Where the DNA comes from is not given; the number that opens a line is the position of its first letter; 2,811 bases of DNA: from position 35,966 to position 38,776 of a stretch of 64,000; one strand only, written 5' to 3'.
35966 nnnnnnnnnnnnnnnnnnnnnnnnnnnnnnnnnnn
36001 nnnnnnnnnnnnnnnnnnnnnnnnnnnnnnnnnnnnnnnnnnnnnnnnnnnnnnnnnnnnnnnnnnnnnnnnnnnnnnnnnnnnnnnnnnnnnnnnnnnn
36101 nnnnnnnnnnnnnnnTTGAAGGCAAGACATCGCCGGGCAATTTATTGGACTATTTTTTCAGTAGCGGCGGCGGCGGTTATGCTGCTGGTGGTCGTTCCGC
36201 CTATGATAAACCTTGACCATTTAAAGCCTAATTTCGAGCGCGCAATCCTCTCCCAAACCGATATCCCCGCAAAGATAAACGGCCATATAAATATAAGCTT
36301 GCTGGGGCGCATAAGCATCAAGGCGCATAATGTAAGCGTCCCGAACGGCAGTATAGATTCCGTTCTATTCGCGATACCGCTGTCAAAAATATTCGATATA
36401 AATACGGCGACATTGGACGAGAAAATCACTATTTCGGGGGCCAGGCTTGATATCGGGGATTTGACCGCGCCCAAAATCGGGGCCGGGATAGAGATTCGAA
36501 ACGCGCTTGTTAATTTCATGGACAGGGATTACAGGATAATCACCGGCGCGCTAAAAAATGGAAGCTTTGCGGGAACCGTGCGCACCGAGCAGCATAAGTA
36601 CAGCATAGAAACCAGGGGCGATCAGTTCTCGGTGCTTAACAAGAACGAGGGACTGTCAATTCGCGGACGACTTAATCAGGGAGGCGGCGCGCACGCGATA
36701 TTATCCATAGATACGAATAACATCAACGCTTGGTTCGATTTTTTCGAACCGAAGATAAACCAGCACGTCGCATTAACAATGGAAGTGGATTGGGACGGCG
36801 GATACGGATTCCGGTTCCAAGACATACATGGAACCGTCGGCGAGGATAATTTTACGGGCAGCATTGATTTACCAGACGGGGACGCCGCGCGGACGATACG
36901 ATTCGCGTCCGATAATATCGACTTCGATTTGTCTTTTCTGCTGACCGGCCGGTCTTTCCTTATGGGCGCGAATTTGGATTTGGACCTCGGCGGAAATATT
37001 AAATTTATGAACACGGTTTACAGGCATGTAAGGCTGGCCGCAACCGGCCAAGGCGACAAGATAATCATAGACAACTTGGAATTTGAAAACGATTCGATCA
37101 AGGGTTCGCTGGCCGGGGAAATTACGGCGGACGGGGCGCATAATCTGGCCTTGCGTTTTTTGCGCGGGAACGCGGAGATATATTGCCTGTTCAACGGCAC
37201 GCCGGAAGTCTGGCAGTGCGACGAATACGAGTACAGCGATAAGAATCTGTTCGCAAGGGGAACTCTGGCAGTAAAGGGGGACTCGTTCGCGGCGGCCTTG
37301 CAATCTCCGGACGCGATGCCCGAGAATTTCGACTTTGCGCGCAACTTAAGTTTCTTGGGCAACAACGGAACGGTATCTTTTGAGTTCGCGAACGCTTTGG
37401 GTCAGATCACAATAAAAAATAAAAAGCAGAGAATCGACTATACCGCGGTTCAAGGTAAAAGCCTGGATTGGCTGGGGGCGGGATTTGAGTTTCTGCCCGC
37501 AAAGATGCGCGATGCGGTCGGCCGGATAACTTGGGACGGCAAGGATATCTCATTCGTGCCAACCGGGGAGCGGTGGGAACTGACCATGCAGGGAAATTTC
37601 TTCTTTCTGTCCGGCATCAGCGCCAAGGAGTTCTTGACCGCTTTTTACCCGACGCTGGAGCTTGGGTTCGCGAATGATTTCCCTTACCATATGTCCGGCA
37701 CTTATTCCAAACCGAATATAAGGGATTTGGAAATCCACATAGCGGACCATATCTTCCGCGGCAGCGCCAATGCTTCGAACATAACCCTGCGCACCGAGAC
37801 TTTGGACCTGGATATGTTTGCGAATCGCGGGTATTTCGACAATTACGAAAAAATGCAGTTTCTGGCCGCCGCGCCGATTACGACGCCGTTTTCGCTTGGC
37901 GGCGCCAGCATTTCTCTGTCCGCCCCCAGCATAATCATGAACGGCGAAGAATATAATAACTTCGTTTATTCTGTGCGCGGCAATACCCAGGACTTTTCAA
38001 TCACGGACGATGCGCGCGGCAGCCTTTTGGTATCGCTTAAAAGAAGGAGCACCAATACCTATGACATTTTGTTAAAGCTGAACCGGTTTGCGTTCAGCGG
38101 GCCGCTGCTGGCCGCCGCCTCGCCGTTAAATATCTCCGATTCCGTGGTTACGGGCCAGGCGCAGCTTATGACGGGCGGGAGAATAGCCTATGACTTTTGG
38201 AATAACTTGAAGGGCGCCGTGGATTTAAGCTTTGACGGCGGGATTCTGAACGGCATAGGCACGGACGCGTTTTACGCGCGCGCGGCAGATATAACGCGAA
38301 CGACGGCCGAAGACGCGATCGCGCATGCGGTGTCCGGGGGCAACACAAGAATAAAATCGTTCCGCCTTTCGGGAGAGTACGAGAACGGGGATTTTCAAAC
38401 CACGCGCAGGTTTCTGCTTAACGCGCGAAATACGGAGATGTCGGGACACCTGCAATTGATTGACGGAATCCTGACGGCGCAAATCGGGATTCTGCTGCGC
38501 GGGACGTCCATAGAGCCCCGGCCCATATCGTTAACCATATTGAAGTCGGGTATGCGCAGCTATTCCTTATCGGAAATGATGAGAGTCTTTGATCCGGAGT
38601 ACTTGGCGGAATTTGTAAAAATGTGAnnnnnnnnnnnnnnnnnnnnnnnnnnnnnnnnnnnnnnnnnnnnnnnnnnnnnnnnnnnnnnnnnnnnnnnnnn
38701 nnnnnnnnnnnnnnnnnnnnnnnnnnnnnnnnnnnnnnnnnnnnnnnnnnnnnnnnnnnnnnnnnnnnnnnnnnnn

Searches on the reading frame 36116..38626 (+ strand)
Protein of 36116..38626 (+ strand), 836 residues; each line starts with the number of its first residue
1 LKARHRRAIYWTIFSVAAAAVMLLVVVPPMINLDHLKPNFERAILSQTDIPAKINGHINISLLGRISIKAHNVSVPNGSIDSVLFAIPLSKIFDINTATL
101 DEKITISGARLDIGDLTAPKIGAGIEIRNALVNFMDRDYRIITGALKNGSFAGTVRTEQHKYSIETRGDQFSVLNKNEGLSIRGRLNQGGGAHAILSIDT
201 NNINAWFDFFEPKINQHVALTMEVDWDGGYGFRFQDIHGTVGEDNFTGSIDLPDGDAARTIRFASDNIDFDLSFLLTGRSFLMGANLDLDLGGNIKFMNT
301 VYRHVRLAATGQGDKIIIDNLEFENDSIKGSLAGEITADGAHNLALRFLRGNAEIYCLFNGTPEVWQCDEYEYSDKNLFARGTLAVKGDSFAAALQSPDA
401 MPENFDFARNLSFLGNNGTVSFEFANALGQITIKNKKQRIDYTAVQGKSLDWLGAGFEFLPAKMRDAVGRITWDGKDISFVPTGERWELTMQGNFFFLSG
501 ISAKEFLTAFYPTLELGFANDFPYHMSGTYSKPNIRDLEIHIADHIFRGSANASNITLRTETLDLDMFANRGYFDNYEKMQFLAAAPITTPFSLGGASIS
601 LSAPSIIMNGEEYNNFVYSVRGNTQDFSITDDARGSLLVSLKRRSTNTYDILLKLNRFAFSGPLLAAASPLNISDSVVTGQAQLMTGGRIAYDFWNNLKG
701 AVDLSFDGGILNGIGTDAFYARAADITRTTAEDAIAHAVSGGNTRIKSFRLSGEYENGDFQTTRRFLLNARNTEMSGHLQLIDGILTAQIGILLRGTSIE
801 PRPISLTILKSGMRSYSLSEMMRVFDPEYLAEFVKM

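Call 62: search_protein_families(library=pfam, proteins=[window:36116-38626:+], max_evalue=0.01)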
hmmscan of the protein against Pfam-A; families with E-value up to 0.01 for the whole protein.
window:36116-38626:+ (836 aa): 1 family
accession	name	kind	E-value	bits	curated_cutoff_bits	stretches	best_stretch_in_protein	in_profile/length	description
PF05170.20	AsmA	-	7.5e-05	22.2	29.8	0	18-87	17-86/607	AsmA family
